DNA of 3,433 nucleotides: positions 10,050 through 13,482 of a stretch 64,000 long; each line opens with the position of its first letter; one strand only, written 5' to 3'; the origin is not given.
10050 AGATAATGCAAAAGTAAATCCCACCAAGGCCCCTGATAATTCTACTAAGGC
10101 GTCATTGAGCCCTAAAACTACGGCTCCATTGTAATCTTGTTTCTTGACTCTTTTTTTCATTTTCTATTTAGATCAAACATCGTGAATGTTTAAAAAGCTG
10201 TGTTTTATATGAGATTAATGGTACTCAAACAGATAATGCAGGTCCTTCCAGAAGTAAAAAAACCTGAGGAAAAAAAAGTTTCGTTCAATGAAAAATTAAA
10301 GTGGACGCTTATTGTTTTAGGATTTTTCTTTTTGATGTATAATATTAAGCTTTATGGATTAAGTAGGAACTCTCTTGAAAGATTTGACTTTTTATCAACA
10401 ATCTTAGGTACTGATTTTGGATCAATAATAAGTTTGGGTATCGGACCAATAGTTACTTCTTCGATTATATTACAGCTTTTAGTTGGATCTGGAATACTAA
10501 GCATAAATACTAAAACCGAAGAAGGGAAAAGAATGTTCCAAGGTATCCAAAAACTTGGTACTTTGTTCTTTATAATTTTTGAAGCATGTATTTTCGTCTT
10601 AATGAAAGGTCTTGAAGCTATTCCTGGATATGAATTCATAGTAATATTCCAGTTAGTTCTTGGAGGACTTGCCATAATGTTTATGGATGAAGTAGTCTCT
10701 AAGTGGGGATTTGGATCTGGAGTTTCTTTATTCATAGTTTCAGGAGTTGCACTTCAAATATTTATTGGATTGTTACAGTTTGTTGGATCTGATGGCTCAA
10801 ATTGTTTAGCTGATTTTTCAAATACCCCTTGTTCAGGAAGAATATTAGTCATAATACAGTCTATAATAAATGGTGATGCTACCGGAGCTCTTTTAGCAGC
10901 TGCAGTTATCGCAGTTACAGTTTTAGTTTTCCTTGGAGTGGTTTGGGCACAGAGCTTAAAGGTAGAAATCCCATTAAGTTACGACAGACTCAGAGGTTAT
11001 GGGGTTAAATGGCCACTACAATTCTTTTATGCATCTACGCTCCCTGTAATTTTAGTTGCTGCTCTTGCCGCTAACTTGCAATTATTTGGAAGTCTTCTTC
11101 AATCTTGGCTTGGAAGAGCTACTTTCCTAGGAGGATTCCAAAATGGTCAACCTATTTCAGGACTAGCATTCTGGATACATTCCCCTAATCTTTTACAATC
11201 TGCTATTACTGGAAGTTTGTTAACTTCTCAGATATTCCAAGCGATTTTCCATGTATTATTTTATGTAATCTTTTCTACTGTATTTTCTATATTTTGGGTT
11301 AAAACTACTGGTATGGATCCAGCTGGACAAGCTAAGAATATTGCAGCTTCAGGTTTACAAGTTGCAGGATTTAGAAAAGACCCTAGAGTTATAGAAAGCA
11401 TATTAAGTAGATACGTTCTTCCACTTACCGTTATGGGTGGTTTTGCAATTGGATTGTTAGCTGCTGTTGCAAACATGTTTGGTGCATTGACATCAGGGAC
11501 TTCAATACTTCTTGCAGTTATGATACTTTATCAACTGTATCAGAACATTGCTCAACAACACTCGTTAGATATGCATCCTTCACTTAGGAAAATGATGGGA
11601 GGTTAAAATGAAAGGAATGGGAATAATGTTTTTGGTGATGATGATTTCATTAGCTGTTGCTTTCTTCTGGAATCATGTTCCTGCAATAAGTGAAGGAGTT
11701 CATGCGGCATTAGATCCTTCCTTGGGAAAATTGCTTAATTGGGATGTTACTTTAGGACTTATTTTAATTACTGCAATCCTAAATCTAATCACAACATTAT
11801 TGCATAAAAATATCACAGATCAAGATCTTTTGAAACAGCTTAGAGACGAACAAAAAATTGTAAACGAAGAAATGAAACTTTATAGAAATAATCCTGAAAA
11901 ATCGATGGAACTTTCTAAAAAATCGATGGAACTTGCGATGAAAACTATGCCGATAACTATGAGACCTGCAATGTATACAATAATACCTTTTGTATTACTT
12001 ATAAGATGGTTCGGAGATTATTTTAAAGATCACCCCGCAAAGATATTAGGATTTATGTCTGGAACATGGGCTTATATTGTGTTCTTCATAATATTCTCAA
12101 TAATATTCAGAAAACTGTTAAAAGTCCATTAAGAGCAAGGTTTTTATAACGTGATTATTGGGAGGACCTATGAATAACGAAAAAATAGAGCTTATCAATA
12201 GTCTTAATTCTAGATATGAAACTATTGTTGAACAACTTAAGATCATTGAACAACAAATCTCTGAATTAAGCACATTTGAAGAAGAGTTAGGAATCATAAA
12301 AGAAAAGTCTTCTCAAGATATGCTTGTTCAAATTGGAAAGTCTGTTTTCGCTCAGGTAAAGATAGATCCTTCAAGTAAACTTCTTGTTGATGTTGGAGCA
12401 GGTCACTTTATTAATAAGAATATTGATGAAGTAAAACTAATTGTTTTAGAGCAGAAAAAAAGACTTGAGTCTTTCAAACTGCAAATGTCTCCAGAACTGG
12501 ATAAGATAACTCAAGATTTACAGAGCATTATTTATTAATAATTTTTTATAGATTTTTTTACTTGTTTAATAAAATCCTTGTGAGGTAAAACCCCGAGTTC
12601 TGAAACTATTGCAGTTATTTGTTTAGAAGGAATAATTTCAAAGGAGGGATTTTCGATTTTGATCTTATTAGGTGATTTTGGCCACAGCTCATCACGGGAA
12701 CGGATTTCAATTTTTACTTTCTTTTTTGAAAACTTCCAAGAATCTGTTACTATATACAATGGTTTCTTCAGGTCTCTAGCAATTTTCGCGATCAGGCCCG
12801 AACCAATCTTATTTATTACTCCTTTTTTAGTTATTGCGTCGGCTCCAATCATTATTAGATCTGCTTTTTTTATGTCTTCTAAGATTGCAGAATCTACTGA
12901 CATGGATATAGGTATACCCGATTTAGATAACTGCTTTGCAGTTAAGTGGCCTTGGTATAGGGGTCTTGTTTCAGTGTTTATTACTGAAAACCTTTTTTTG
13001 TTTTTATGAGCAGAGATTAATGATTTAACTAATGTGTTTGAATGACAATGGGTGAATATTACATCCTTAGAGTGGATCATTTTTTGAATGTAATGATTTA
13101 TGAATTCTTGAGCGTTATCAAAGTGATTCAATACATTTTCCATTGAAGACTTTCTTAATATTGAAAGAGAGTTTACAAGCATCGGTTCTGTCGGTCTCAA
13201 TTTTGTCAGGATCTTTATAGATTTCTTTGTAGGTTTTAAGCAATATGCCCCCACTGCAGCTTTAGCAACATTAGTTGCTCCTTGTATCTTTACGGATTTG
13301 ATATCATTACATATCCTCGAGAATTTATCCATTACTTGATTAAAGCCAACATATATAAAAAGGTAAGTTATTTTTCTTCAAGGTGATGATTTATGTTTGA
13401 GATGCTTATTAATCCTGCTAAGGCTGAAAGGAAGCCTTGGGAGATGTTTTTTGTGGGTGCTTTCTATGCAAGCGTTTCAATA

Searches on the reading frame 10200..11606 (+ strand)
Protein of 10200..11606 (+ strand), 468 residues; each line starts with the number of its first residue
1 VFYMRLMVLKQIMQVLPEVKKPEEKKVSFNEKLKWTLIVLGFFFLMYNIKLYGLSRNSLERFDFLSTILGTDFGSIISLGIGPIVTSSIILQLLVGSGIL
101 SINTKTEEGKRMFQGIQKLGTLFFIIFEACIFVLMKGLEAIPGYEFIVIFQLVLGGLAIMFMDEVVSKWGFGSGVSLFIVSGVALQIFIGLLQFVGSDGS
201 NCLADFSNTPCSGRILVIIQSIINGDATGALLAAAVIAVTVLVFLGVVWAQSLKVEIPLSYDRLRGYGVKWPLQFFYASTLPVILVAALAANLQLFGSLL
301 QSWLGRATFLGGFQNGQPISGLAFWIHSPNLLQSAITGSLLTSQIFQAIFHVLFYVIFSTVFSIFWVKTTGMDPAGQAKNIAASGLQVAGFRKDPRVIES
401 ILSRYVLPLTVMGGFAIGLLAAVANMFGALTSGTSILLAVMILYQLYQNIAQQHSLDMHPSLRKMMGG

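Call 16: search_protein_families(library=pfam, proteins=[window:10200-11606:+], max_evalue=0.01)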
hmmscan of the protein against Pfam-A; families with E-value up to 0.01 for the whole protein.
window:10200-11606:+ (468 aa): 1 family
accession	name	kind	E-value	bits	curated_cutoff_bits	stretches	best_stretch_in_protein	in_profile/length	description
PF00344.25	SecY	-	1.6e-62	212.1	32.2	1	75-447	1-306/306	SecY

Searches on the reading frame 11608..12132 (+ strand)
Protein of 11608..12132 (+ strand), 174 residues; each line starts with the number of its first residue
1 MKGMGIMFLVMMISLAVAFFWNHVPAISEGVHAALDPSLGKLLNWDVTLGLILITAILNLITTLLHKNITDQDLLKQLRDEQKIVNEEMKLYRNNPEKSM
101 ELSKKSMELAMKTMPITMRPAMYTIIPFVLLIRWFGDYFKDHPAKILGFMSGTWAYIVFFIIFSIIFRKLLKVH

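Call 16: search_protein_families(library=pfam, proteins=[window:11608-12132:+], max_evalue=0.01)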
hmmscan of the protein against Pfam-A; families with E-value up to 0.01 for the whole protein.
window:11608-12132:+ (174 aa): 3 families
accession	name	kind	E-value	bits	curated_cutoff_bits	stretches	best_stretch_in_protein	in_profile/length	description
PF01956.21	EMC3_TMCO1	-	1e-06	29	27.1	1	36-144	5-117/169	Integral membrane protein EMC3/TMCO1-like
PF01312.24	Bac_export_2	-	0.0022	17.7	24.4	1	6-118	138-248/335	FlhB HrpN YscU SpaS Family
PF13858.11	DUF4199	-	0.0072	17.2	32.3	1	47-167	69-159/165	Protein of unknown function (DUF4199)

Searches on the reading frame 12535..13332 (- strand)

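Call 16: search_protein_families(library=pfam, proteins=[window:12535-13332:-], max_evalue=0.01)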
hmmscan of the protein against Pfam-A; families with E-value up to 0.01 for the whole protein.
window:12535-13332:- (265 aa): 1 family
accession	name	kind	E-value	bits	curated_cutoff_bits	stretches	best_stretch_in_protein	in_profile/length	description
PF01008.23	IF-2B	-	8.5e-47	160.1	22.4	1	62-250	80-279/280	Initiation factor 2 subunit family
